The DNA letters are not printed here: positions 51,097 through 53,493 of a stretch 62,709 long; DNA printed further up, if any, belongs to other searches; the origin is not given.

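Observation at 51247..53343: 698-aa protein with a eukaryote-style adaptor architecture next to an ESCRT-III gene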

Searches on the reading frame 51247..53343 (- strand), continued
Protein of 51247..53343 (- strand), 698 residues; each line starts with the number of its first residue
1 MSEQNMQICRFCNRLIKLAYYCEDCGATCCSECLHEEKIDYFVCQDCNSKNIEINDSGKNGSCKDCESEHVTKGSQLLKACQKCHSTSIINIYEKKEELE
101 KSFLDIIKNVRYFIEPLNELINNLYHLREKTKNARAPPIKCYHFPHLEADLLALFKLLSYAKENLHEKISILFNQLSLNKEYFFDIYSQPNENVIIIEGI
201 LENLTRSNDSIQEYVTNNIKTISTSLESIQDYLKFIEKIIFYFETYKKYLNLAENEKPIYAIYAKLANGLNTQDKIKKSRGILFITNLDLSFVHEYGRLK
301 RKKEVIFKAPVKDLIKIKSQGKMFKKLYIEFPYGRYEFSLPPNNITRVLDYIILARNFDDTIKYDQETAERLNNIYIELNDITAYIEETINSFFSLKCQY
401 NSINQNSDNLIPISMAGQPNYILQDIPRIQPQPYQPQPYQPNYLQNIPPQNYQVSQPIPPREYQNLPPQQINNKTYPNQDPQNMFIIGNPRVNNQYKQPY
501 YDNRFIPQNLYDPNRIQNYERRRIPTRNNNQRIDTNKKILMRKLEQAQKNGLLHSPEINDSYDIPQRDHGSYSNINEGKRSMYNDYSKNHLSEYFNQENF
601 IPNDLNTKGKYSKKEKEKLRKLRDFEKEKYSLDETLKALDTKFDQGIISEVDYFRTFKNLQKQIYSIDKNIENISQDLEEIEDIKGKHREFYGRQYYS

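Call 26: fold_search(model_id=the predicted structure, library=pdb)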
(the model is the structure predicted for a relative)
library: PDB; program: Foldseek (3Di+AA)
matches with E <= 10: 554; with E <= 0.001: 36
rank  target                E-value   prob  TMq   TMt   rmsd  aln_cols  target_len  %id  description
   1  7csr_A                1.5e-06  1.00  0.16  0.24  20.2       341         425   11  Structure of Ephexin4 R676L (released 2021-02-24)
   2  2pz1                  7.0e-06  1.00  0.17  0.26  22.5       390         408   10  Crystal Structure of Auto-inhibited Asef (released 2007-08-21)
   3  6l30                  1.1e-05  1.00  0.15  0.19  28.7       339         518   11  Crystal structure of the epithelial cell transforming 2 (ECT2) (released 2020-01-01)
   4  7csr_C                1.2e-05  1.00  0.16  0.24  19.7       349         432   11  Structure of Ephexin4 R676L (released 2021-02-24)
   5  2dfk_C                1.4e-05  1.00  0.15  0.26  20.1       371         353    9  Crystal structure of the CDC42-Collybistin II complex (released 2006-05-02)
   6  2dx1                  1.6e-05  1.00  0.16  0.27  24.1       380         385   10  Crystal structure of RhoGEF protein Asef (released 2007-01-02)
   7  3bji_B                1.7e-05  1.00  0.14  0.23  18.8       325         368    9  Structural Basis of Promiscuous Guanine Nucleotide Exchange by the T-Cell Essential Vav1 (released 2008-07-15)
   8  4gzu_B                1.8e-05  1.00  0.18  0.27  24.1       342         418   10  Crystal structure of the DH-PH-PH domain of FARP2 (released 2013-03-13)
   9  4mt6                  2.1e-05  1.00  0.18  0.29  22.5       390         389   10  Crystal structure of closed inactive collybistin (released 2014-08-13)
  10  3odx_B                2.8e-05  1.00  0.17  0.31  17.4       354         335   11  Crystal Structure of an N-terminally Truncated Linker-DH/PH Domains of p115-RhoGEF (released 2011-01-05)
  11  2dfk_A                2.9e-05  1.00  0.17  0.27  17.9       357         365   10  Crystal structure of the CDC42-Collybistin II complex (released 2006-05-02)
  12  7csp_A                4.2e-05  1.00  0.17  0.25  20.1       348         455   11  Structure of Ephexin4 IDPSH (released 2021-02-24)
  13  2vrw_B                5.4e-05  1.00  0.16  0.25  19.8       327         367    7  Critical structural role for the PH and C1 domains of the Vav1 exchange factor (released 2008-06-17)
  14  5yqr                  8.2e-05  1.00  0.14  0.34  18.9       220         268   12  Crystal structure of the PH-like domain of Lam6 (released 2018-01-31)
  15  4gzu_A                1.0e-04  1.00  0.17  0.25  21.2       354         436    9  Crystal structure of the DH-PH-PH domain of FARP2 (released 2013-03-13)
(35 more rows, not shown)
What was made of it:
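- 52276..52572 (-): aa 258-356: basic PH-like domain (bPH/GRAM type), followed by helix 380-406. Foldseek hits to PH domains: DH-PH modules, Lam6 PH-like, Sec3, Brag2, Btk (call 26).
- On DH-PH RhoGEF: Foldseek E about 1e-6, but TM 0.14-0.35 and rmsd of about 16-30 A (call 26).
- The top Foldseek hits of the full model are DH-PH RhoGEF modules, E 1e-6 to 1e-4 (call 26).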

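Call 41: search_protein_representatives(alignment_id=A1)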
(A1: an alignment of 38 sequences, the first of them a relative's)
Query: 38 sequences, 703 profile positions. Proteins with E-value up to 0.001 (for the whole library): 169; up to 1e-10: 122; up to 1e-30: 71. The best 150 are listed.
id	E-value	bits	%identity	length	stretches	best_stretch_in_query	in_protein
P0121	1.8e-235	800.2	-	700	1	1-703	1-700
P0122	1.4e-217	741.1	-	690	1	4-658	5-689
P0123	4.7e-217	739.3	-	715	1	1-703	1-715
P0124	2.5e-209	713.8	-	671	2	1-468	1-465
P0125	1.1e-201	688.6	-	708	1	1-684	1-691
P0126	7.5e-196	669.2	-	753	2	5-523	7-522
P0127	2.4e-186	637.8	-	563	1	125-668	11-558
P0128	3.1e-178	611.0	-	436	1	5-413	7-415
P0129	1.9e-157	542.3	-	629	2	2-450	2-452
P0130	9.3e-146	503.7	-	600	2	1-478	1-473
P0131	9.3e-139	480.5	-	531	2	78-410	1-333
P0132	2.3e-133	462.7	-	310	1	5-301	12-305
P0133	6.8e-128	444.6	-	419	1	178-594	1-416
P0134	2.5e-107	376.7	-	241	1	1-239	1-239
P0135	2.6e-92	327.0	-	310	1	299-647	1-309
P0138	1.7e-91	324.3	-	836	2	3-535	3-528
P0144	3.8e-78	280.2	-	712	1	8-688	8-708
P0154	5.8e-68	246.5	-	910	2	7-601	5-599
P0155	1.1e-64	235.6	-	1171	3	7-267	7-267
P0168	1.9e-48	182.0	-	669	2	9-395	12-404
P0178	1.8e-41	159.0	-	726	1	8-682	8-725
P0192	2.1e-30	122.4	-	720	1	5-520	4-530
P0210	2.0e-21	92.7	-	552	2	9-408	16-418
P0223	7.4e-16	74.3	-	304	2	613-686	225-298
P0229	9.1e-14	67.4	-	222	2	623-680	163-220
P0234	5.5e-13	64.8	-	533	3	8-391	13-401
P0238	7.4e-12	61.1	-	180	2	615-684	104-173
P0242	4.5e-11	58.5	-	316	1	8-245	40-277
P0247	1.6e-08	50.0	-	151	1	619-687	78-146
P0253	3.1e-07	45.8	-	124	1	623-687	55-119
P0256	6.8e-07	44.7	-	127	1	620-686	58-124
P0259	9.6e-07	44.2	-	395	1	630-686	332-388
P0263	2.8e-06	42.6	-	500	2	9-320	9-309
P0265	2.8e-06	42.6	-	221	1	610-686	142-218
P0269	3.3e-06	42.4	-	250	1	612-680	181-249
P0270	7.0e-06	41.3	-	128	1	620-691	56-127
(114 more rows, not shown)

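Call 42: search_protein_families(library=pfam, proteins=[P0223, P0229, P0238, P0247, P0253, P0256, P0259, P0265, P0269, P0270], max_evalue=0.01)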
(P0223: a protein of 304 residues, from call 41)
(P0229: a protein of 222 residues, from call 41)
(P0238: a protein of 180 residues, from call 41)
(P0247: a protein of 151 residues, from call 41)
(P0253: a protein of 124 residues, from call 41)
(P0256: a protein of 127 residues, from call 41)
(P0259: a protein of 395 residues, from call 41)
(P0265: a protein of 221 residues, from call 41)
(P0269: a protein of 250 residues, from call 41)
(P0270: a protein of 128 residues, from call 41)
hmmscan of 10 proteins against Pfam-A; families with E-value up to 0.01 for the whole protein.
P0223 (304 aa): 4 families
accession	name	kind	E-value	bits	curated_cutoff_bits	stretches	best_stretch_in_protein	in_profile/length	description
PF10241.14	KxDL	-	0.00052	20.7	27.2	1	239-301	22-84/86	Uncharacterized conserved protein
PF17675.6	APG6_N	-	0.0013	19.6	45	1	226-292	56-122/132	Apg6 coiled-coil region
PF09454.15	Vps23_core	-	0.002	18.5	26.8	1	233-283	7-57/64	Vps23 core domain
PF25764.1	KIF21A_4th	-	0.0046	17.1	33.1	0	224-297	55-129/183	KIF21A-like domain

P0229 (222 aa): 2 families
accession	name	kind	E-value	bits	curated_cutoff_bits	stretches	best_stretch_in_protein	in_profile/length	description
PF09454.15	Vps23_core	-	0.00027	21.3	26.8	1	176-216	22-62/64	Vps23 core domain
PF14470.12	bPH_3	-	0.0015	19.4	23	1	13-83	21-90/95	Bacterial PH domain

P0238 (180 aa): 1 family
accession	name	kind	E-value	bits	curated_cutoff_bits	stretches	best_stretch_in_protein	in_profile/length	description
PF09454.15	Vps23_core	-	0.00062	20.2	26.8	1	125-161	22-58/64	Vps23 core domain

P0247 (151 aa): 2 families
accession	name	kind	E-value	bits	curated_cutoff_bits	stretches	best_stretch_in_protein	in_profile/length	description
PF09454.15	Vps23_core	-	0.0067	16.8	26.8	1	79-127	6-55/64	Vps23 core domain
PF15934.10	Yuri_gagarin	-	0.0068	16.7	28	1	77-139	92-154/234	Yuri gagarin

P0253 (124 aa): 0 families

P0256 (127 aa): 1 family
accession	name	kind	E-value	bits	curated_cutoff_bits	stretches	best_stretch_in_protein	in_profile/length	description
PF09454.15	Vps23_core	-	0.0019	18.6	26.8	1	62-110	10-58/64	Vps23 core domain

P0259 (395 aa): 3 families
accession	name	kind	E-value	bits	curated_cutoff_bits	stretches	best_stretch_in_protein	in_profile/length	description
PF13271.11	DUF4062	-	9.5e-19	67.8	24.7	1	2-84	1-82/82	Domain of unknown function (DUF4062)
PF13676.11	TIR_2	-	7.9e-18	65.6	28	1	187-288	2-104/122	TIR domain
PF08937.16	ThsB_TIR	-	2.6e-07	31.4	21.2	1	187-274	1-98/100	Thoeris protein ThsB, TIR-like domain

P0265 (221 aa): 1 family
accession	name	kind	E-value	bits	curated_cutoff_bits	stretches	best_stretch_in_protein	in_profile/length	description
PF09454.15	Vps23_core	-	0.0055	17.1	26.8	1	159-204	13-58/64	Vps23 core domain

P0269 (250 aa): 3 families
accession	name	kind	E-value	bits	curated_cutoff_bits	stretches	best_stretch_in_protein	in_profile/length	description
PF00179.31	UQ_con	-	2.3e-16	60.1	27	1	23-111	20-112/140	Ubiquitin-conjugating enzyme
PF05743.18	UEV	-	4.1e-06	27.1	27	1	32-112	35-120/121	UEV domain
PF18822.6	CdvA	-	0.0037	17.7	30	0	194-237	47-90/123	CdvA-like coiled-coil domain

P0270 (128 aa): 1 family
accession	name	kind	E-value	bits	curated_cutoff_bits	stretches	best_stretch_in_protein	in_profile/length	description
PF17675.6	APG6_N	-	0.008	17.1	45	1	51-119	57-125/132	Apg6 coiled-coil region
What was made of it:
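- The family profile finds a UEV-domain protein at E 3e-6 in 1.84 billion proteins (calls 41, 42).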

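Call 43: search_protein_families(library=pfam, proteins=[P0138, P0144, P0154, P0155, P0168, P0178, P0192, P0210, P0234, P0263], max_evalue=0.01)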
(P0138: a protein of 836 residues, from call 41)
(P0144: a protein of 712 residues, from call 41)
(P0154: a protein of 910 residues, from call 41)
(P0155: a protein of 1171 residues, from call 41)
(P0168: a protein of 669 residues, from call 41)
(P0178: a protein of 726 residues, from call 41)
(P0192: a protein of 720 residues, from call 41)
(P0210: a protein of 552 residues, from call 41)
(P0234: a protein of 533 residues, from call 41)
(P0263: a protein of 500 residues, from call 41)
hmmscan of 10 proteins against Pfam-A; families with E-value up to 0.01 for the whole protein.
P0138 (836 aa): 1 family
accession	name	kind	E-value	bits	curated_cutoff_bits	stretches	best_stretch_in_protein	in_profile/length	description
PF14470.12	bPH_3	-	2.1e-06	28.6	23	1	251-352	1-94/95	Bacterial PH domain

P0144 (712 aa): 2 families
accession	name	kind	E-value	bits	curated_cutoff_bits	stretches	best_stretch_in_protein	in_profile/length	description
PF14470.12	bPH_3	-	0.00042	21.2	23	1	251-363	1-93/95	Bacterial PH domain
PF00643.29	zf-B_box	-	0.007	16.9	24.1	1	8-35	5-30/42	B-box zinc finger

P0154 (910 aa): 2 families
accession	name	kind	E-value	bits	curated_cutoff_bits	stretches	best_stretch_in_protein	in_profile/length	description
PF08792.16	A2L_zn_ribbon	-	0.0048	17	22.9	1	59-83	5-29/33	A2L zinc ribbon domain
PF17675.6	APG6_N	-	0.0085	17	45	1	811-908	23-121/132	Apg6 coiled-coil region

P0155 (1171 aa): 1 family
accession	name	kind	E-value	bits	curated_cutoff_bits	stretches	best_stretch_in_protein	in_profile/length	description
PF08271.17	Zn_Ribbon_TF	-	0.0028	17.6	29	1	42-66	1-25/43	TFIIB zinc-binding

P0168 (669 aa): 1 family
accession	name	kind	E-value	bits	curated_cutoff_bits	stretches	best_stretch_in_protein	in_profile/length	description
PF08271.17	Zn_Ribbon_TF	-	0.0084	16.1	29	1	47-70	2-25/43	TFIIB zinc-binding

P0178 (726 aa): 0 families

P0192 (720 aa): 1 family
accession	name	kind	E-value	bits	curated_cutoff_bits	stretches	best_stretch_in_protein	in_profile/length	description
PF09723.15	Zn_ribbon_8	-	0.0024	18.3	34.4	1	40-77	5-40/41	Zinc ribbon domain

P0210 (552 aa): 4 families
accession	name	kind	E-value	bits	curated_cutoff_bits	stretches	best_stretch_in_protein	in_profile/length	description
PF22586.1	ANCHR-like_BBOX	-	6.5e-06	26.6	27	1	16-46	2-31/39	ANCHR-like B-box zinc-binding domain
PF00643.29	zf-B_box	-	0.00012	22.5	24.1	1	13-41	3-31/42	B-box zinc finger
PF12773.13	DZR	-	0.0077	16.8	27.3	0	36-92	1-44/45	Double zinc ribbon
PF14470.12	bPH_3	-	0.0086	17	23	0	276-309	13-46/95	Bacterial PH domain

P0234 (533 aa): 1 family
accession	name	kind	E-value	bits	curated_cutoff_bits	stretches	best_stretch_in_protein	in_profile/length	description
PF09454.15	Vps23_core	-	5.6e-05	23.5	26.8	0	482-518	23-59/64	Vps23 core domain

P0263 (500 aa): 2 families
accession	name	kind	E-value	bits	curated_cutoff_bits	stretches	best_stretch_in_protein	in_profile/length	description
PF14470.12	bPH_3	-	0.0011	19.8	23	1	259-331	18-79/95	Bacterial PH domain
PF02893.26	GRAM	-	0.0041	17.4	23.6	1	266-349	27-109/112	GRAM domain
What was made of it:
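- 52276..52572 (-): Pfam bPH_3 scores above its cut-off in relative P0138, and GRAM scores weakly (call 43).
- On Znr_CC_PH_SB (asCOG cog.011556): Foldseek PH hits (call 26). bPH_3 above its cut-off in a relative (call 43).
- On B-box zinc finger (PF00643 / PF22586): P0210 scores 26.6 bits against 27 (ANCHR-like_BBOX) and 22.5 against 24.1 (zf-B_box) (call 43).
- PH fold by Foldseek (call 26), and Pfam bPH_3 above its cut-off in P0138 (call 43).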

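Call 48: find_homologous_proteins(query=A6, max_evalue=0.00001)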
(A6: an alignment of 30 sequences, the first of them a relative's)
Query A6 (30 sequences) (836 aa, profile of the alignment): 8 proteins with E <= 0.00001 among 8000 candidates.
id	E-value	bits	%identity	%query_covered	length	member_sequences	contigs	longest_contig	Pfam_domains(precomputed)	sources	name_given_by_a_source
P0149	4.0e-175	602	52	48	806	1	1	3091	-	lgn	-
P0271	7.5e-172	591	53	48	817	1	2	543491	-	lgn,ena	-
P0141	3.4e-171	589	39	100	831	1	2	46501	-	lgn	-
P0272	6.4e-165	568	49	57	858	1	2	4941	-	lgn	-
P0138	2.6e-164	566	100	100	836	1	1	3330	-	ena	-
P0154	5.4e-158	545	38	65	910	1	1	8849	-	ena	-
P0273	2.9e-157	543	63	70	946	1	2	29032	-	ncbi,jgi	ncbi:MAG: PH domain-containing protein [Promethearchaeota archaeon]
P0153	2.1e-155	537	47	56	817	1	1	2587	-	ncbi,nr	ncbi:MAG: hypothetical protein GF364_16660, partial [Candidatus Lokiarchaeota archaeon]|nr:hypotheti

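Call 49: find_encoding_contigs(protein=P0271, flank=8000, max_places=1)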
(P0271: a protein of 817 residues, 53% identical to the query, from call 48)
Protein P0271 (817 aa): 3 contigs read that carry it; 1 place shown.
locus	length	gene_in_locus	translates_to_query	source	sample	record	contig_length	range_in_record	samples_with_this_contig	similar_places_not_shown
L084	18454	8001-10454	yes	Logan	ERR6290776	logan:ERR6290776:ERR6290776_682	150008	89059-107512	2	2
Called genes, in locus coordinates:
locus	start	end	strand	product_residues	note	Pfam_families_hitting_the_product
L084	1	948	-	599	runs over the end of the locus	PF08323:Glyco_transf_5, PF20706:GT4-conflict, PF00534:Glycos_transf_1, PF13692:Glyco_trans_1_4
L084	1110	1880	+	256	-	PF09754:PAC2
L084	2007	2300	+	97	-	PF01247:Ribosomal_L35Ae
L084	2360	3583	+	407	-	PF01966:HD, PF13286:HD_assoc (faint)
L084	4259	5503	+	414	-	-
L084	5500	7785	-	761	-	PF08531:Bac_rhamnosid_N, PF05592:Bac_rhamnosid, PF17389:Bac_rhamnosid6H, PF17390:Bac_rhamnosid_C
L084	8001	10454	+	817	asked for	-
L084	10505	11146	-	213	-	PF03357:Snf7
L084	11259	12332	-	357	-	PF03144:GTP_EFTU_D2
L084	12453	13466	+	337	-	PF01544:CorA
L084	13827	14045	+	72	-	PF00808:CBFD_NFYB_HMF, PF02969:TAF, PF00125:Histone (weak)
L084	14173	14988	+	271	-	PF07505:DUF5131 (weak), PF04055:Radical_SAM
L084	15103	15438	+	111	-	PF00072:Response_reg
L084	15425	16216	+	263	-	PF05175:MTS (faint)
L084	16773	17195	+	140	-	PF00085:Thioredoxin, PF13098:Thioredoxin_2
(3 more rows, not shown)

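Call 50: find_encoding_contigs(protein=P0273, flank=8000, max_places=1)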
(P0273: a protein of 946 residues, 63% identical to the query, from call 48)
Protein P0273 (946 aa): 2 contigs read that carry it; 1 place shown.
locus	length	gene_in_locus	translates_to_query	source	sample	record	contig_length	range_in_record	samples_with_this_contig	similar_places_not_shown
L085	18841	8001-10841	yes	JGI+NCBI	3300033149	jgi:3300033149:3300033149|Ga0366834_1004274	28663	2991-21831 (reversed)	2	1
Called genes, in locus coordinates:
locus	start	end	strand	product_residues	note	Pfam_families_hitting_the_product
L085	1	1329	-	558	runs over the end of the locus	-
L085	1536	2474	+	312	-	PF01913:FTR, PF02741:FTR_C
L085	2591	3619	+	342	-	-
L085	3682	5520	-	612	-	PF08323:Glyco_transf_5, PF00534:Glycos_transf_1, PF20706:GT4-conflict (weak), PF13692:Glyco_trans_1_4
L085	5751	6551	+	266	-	PF09754:PAC2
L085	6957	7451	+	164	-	PF01247:Ribosomal_L35Ae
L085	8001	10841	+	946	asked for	-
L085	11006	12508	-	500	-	-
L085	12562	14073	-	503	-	-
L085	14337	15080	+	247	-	-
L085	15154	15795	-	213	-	PF03357:Snf7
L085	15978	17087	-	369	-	PF03144:GTP_EFTU_D2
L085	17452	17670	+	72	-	PF02969:TAF (weak), PF00808:CBFD_NFYB_HMF, PF00125:Histone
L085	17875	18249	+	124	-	PF00072:Response_reg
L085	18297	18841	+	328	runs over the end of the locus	PF05175:MTS (faint)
